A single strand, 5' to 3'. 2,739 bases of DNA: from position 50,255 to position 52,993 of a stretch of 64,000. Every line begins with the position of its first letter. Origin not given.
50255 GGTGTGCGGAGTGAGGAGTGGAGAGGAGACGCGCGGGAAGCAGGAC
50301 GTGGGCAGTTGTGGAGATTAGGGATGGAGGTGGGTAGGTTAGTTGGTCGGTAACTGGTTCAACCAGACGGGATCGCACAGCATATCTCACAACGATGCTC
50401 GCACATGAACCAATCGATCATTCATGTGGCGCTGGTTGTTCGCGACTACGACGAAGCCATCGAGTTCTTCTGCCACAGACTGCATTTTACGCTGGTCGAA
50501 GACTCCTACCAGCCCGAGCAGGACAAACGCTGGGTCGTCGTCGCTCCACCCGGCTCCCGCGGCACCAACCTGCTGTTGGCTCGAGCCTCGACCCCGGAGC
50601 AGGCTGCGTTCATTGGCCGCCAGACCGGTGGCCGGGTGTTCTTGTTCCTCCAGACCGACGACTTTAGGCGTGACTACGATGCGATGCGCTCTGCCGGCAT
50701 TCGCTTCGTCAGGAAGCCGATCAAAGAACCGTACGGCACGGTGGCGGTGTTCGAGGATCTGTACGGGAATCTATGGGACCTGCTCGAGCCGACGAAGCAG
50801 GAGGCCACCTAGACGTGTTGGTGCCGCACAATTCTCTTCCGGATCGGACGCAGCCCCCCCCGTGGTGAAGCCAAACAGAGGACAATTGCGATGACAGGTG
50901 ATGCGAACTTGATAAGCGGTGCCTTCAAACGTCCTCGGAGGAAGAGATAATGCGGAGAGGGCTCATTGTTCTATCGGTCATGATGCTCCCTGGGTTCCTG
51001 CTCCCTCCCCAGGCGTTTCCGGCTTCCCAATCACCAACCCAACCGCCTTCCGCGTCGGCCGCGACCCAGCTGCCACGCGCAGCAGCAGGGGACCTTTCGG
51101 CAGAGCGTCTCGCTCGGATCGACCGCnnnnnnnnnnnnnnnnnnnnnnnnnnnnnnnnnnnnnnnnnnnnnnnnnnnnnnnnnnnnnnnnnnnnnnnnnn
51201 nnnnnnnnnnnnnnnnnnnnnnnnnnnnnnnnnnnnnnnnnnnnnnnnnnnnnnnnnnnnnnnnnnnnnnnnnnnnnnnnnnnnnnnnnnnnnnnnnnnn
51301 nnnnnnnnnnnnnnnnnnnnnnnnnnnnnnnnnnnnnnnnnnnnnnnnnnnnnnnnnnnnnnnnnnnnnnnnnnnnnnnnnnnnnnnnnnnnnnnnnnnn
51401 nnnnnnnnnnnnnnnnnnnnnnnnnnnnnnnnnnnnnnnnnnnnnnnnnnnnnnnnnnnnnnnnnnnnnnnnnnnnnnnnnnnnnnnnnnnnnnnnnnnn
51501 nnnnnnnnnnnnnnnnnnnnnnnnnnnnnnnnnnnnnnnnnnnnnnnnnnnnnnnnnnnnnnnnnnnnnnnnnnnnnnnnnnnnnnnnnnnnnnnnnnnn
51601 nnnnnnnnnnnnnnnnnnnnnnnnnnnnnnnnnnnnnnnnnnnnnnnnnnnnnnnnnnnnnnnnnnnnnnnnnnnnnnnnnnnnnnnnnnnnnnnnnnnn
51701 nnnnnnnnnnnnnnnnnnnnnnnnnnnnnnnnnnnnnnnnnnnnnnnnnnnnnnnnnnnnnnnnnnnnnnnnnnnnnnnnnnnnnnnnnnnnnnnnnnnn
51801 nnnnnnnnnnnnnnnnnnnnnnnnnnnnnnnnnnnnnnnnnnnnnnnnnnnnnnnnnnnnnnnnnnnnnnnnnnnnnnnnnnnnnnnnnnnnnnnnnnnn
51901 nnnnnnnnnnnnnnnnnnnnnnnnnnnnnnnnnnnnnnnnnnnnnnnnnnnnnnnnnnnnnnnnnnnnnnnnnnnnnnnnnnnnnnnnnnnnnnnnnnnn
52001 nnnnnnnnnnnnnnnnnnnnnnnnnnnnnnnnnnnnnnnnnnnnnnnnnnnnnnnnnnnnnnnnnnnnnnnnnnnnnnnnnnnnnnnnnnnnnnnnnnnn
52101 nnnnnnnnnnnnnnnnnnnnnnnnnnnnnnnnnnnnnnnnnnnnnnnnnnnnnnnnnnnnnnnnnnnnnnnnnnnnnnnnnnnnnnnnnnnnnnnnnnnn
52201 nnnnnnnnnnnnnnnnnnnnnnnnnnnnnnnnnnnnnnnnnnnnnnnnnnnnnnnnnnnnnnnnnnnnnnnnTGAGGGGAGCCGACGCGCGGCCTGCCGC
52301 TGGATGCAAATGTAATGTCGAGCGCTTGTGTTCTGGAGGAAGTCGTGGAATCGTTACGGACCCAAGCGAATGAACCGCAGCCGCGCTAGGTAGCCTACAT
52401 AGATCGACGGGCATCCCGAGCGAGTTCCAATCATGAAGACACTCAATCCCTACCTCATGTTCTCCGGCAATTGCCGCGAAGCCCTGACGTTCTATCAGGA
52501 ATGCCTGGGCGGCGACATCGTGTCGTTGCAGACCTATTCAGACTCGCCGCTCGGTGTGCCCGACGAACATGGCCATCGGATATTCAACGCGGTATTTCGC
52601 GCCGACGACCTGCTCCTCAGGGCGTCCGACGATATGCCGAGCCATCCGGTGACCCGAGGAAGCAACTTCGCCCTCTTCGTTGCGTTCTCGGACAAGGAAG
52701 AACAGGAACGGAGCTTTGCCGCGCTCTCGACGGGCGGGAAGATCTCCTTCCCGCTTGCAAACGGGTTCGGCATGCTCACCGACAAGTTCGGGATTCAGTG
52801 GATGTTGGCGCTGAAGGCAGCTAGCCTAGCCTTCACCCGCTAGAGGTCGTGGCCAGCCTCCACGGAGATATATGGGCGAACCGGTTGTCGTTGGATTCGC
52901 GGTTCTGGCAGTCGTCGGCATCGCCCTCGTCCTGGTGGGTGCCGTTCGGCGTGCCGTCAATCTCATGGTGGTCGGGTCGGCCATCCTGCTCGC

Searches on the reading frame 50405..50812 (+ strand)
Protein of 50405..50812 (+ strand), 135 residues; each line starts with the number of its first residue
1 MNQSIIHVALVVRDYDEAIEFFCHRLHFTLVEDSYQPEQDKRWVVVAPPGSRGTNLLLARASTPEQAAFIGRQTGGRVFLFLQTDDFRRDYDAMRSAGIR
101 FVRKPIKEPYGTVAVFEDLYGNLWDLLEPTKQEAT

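Call 85: search_protein_families(library=pfam, proteins=[window:50405-50812:+], max_evalue=0.001)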
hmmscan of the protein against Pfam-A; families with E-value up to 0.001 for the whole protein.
window:50405-50812:+ (135 aa): 3 families
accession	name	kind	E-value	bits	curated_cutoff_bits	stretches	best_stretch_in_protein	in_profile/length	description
PF00903.31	Glyoxalase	-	2.4e-21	76.8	20.6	1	5-125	2-120/121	Glyoxalase/Bleomycin resistance protein/Dioxygenase superfamily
PF13669.12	Glyoxalase_4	-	3.1e-06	27.9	27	1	7-109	2-101/109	Glyoxalase/Bleomycin resistance protein/Dioxygenase superfamily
PF18029.7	Glyoxalase_6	-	0.00027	22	23.6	1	8-126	2-105/106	Glyoxalase-like domain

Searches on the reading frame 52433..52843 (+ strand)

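Call 85: search_protein_families(library=pfam, proteins=[window:52433-52843:+], max_evalue=0.001)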
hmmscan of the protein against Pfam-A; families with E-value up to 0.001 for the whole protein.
window:52433-52843:+ (136 aa): 2 families
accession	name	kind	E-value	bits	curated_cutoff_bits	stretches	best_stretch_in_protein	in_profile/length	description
PF06983.19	3-dmu-9_3-mt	-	1.9e-10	41.7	24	1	4-124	3-114/116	3-demethylubiquinone-9 3-methyltransferase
PF00903.31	Glyoxalase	-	7.4e-05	23.6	20.6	1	4-124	2-120/121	Glyoxalase/Bleomycin resistance protein/Dioxygenase superfamily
